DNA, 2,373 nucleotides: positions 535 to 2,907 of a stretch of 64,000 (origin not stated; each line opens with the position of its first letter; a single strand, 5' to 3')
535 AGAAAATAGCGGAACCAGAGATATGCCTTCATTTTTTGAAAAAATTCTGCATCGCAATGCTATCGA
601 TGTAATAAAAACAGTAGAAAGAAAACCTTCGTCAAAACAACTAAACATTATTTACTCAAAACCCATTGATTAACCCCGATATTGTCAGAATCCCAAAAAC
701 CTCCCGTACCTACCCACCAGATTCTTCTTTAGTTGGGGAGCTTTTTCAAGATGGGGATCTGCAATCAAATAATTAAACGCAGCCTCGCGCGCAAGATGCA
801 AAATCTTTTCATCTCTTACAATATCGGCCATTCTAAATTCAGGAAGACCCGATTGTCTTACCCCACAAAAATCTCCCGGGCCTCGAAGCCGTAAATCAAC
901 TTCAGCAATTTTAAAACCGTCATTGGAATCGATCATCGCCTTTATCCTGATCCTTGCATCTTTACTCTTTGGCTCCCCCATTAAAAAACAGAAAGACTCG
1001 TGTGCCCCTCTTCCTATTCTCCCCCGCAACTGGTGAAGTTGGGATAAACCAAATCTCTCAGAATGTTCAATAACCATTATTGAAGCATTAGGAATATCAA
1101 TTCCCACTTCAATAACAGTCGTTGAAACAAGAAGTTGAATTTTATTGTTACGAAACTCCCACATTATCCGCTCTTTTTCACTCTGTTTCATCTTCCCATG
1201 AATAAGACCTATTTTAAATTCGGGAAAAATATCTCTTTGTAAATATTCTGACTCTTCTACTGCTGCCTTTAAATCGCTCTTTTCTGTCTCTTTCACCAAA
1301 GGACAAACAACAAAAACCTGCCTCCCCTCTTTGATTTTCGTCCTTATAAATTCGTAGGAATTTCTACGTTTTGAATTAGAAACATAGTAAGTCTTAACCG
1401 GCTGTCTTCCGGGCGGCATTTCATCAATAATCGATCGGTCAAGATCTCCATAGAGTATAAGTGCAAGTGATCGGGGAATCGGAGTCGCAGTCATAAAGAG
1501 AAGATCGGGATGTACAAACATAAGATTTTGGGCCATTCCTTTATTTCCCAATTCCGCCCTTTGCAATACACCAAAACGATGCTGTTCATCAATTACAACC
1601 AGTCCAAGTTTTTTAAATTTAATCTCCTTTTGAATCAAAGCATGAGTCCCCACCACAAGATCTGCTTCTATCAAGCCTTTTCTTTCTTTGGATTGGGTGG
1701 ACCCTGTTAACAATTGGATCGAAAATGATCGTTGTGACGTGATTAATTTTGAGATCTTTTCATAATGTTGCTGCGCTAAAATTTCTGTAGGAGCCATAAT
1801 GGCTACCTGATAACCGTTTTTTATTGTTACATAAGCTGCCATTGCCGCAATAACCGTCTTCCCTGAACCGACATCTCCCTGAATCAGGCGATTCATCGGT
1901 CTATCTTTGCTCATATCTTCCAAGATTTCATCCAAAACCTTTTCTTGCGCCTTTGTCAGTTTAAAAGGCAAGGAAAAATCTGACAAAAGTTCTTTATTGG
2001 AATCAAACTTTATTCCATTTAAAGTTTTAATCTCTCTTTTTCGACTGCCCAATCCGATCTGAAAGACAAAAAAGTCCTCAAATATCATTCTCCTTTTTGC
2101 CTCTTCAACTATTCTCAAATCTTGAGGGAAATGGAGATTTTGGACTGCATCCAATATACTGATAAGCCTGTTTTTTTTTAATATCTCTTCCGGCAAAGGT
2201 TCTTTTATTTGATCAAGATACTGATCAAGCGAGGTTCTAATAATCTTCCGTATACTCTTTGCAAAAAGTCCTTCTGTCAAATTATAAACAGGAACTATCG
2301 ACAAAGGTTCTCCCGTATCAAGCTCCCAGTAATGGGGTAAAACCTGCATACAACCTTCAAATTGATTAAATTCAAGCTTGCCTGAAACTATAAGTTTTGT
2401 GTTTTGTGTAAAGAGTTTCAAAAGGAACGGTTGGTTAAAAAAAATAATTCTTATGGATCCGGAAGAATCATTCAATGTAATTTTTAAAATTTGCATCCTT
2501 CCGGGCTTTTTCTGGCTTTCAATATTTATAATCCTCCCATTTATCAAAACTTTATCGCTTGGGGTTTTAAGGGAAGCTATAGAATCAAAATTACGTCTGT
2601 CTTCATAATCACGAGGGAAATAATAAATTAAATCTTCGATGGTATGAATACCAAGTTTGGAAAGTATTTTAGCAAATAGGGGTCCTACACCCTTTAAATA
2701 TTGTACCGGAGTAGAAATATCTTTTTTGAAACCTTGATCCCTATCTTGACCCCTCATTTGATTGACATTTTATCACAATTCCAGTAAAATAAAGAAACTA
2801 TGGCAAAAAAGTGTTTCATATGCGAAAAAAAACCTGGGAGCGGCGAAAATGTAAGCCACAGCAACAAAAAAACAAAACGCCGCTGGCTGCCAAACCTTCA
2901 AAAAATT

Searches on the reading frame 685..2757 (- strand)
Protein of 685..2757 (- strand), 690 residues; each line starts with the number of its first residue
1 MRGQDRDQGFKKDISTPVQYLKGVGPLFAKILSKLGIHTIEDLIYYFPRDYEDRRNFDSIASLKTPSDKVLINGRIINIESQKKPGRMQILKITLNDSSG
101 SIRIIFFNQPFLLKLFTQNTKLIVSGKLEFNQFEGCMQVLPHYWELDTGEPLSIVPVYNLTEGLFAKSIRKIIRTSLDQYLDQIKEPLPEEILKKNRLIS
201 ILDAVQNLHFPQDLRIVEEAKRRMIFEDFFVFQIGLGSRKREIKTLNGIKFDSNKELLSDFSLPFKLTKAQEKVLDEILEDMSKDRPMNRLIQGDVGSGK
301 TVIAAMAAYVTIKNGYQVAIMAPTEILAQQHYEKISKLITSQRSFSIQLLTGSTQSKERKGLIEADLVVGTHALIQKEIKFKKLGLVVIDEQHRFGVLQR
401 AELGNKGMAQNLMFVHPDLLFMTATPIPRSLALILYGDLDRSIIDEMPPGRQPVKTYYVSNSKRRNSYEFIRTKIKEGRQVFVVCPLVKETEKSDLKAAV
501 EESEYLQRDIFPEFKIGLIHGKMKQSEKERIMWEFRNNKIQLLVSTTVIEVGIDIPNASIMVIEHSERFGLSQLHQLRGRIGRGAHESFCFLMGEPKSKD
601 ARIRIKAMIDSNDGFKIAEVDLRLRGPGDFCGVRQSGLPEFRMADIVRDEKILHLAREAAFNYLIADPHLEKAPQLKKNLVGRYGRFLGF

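Call 52: find_encoding_contigs(protein=window:685-2757:-, flank=10000, max_places=4)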
Protein window:685-2757:- (690 aa): 18 contigs read that carry it; 3 places shown.
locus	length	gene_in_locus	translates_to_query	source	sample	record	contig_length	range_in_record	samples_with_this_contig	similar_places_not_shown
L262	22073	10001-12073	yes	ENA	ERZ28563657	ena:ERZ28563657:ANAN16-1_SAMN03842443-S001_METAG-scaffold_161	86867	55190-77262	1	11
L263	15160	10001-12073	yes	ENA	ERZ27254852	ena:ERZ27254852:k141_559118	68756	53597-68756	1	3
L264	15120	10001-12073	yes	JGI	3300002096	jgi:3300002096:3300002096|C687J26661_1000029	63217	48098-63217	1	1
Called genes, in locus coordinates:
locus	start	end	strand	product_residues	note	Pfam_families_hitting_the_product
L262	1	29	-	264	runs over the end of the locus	PF02540:NAD_synthase (weak), PF01171:ATP_bind_3 (faint)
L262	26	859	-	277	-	PF03547:Mem_trans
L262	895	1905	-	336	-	PF01946:Thi4 (weak), PF00890:FAD_binding_2 (faint), PF01134:GIDA (faint), PF07992:Pyr_redox_2, PF12831:FAD_oxidored, PF13450:NAD_binding_8 (weak), PF13738:Pyr_redox_3, PF00070:Pyr_redox, +2 more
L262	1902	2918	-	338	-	PF03968:LptD_N, PF06835:LptC (weak)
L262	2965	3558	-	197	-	PF14561:TPR_20 (faint), PF12895:ANAPC3 (faint), PF21033:RMD1-3 (faint), PF13424:TPR_12 (faint), PF07719:TPR_2 (weak), PF13414:TPR_11, PF13431:TPR_17 (weak), PF13414:TPR_11 (weak), +7 more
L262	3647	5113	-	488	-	PF00294:PfkB, PF01256:Carb_kinase (weak), PF08543:Phos_pyr_kin, PF01467:CTP_transf_like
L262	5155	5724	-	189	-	PF13580:SIS_2, PF01380:SIS (weak)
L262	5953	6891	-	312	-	-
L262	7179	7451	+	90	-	PF00708:Acylphosphatase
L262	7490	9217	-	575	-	PF08497:Radical_SAM_N, PF04055:Radical_SAM, PF11842:DUF3362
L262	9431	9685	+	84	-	PF00076:RRM_1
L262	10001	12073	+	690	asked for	PF17191:RecG_wedge, PF01336:tRNA_anti-codon (weak), PF00270:DEAD, PF04851:ResIII, PF13604:AAA_30 (weak), PF00271:Helicase_C, PF19833:RecG_dom3_C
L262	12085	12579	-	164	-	-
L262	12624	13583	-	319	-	PF01464:SLT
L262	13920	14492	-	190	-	PF20108:DUF6498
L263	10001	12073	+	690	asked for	PF17191:RecG_wedge, PF01336:tRNA_anti-codon (weak), PF00270:DEAD, PF04851:ResIII, PF13604:AAA_30 (weak), PF00271:Helicase_C, PF19833:RecG_dom3_C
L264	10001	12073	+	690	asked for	PF17191:RecG_wedge, PF01336:tRNA_anti-codon (weak), PF00270:DEAD, PF04851:ResIII, PF13604:AAA_30 (weak), PF00271:Helicase_C, PF19833:RecG_dom3_C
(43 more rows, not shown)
